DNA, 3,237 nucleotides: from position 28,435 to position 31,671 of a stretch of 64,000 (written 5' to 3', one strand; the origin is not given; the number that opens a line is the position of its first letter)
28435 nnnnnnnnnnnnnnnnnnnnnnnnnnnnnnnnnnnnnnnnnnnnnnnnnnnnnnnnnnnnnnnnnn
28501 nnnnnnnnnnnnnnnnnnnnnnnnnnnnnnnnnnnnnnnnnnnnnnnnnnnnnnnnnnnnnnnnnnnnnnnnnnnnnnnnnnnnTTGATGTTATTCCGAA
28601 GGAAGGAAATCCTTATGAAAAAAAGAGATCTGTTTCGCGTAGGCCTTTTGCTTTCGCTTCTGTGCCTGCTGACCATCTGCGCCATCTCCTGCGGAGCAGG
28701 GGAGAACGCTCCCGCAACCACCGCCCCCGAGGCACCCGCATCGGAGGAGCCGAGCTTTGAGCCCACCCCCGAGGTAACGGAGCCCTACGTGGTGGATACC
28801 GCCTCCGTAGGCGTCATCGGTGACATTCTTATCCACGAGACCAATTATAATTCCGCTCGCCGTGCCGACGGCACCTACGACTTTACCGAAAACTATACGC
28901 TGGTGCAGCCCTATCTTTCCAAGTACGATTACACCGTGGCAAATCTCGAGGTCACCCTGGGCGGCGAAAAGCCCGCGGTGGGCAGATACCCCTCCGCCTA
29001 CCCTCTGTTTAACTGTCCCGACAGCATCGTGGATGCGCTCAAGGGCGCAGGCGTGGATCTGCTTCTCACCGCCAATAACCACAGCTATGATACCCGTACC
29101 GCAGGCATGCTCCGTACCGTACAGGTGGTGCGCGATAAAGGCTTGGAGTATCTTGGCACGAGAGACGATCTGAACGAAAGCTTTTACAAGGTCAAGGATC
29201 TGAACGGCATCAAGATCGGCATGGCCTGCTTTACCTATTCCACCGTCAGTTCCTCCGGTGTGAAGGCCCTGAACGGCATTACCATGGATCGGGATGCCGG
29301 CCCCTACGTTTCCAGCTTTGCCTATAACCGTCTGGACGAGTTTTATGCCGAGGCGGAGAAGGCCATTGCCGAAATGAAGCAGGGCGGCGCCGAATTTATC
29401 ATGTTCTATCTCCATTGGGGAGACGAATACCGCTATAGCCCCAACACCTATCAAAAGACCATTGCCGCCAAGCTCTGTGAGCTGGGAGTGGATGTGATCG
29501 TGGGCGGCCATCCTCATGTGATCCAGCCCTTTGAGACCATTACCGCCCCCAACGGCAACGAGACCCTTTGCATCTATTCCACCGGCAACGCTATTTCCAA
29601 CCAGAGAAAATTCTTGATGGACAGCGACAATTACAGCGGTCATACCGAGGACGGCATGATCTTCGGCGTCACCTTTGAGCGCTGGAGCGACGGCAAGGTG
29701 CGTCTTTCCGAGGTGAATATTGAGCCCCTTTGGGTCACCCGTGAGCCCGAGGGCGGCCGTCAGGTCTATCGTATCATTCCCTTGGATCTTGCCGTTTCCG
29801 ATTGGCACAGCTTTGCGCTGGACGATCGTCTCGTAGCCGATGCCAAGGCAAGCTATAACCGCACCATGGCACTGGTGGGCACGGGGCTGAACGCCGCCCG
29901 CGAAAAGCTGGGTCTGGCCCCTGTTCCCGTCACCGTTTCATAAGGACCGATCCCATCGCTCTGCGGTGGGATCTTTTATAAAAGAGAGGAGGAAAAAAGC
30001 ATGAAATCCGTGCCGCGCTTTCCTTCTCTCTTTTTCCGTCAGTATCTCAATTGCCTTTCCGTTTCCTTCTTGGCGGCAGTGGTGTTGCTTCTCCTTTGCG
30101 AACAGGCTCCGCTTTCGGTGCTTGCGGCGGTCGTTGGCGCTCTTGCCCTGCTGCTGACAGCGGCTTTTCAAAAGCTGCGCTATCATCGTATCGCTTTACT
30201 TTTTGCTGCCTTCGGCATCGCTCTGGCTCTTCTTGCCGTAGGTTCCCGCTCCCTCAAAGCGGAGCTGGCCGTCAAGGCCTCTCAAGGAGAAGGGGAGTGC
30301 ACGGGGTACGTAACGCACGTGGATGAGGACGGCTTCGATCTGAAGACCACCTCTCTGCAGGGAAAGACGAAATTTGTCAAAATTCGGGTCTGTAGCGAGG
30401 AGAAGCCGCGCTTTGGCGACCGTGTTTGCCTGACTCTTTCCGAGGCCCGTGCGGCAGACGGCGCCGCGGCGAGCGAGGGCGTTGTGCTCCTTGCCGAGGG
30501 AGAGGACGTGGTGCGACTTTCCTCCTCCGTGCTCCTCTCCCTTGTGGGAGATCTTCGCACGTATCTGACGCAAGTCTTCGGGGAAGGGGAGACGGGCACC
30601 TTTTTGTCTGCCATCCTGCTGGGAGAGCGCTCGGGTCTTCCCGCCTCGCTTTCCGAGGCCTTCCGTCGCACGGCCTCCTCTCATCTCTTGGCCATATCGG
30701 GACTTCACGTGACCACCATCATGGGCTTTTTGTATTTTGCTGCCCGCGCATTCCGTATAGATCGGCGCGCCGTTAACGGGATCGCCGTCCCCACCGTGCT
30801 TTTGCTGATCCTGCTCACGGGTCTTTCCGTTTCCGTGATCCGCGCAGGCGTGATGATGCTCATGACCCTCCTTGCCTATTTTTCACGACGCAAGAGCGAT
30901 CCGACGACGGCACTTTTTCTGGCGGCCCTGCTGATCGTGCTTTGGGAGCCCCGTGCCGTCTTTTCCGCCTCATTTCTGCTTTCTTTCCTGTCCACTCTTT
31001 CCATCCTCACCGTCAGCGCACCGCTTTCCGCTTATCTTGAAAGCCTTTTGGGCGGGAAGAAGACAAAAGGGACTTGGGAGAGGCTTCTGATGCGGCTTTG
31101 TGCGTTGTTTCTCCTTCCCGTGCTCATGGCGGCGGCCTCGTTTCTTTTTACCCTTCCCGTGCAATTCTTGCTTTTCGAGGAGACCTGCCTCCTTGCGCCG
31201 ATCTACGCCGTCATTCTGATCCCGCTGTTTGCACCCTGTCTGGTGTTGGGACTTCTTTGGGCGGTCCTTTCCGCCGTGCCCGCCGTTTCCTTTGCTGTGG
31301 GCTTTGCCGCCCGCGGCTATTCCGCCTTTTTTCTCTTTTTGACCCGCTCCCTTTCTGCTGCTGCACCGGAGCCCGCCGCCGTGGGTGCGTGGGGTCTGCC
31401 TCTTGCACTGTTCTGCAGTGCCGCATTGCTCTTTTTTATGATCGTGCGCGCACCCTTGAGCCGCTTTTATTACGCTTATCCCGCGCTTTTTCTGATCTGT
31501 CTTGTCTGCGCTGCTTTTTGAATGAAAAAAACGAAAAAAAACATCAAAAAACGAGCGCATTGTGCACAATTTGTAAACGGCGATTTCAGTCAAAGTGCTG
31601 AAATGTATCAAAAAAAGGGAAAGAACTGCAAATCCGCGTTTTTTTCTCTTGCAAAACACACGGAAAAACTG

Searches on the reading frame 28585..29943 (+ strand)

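Call 10: search_protein_families(library=pfam, proteins=[window:28585-29943:+], max_evalue=0.001)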
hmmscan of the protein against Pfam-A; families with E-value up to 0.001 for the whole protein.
window:28585-29943:+ (452 aa): 1 family
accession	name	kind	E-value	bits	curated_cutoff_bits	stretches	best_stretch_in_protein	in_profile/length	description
PF09587.15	PGA_cap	-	9.3e-61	206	27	1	76-340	3-255/255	Bacterial capsule synthesis protein PGA_cap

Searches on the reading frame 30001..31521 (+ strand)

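Call 10: search_protein_families(library=pfam, proteins=[window:30001-31521:+], max_evalue=0.001)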
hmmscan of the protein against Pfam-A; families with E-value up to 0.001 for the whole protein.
window:30001-31521:+ (506 aa): 1 family
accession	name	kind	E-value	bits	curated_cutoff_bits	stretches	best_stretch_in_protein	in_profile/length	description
PF03772.21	Competence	-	5.3e-43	147.8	23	1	205-483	1-267/270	Competence protein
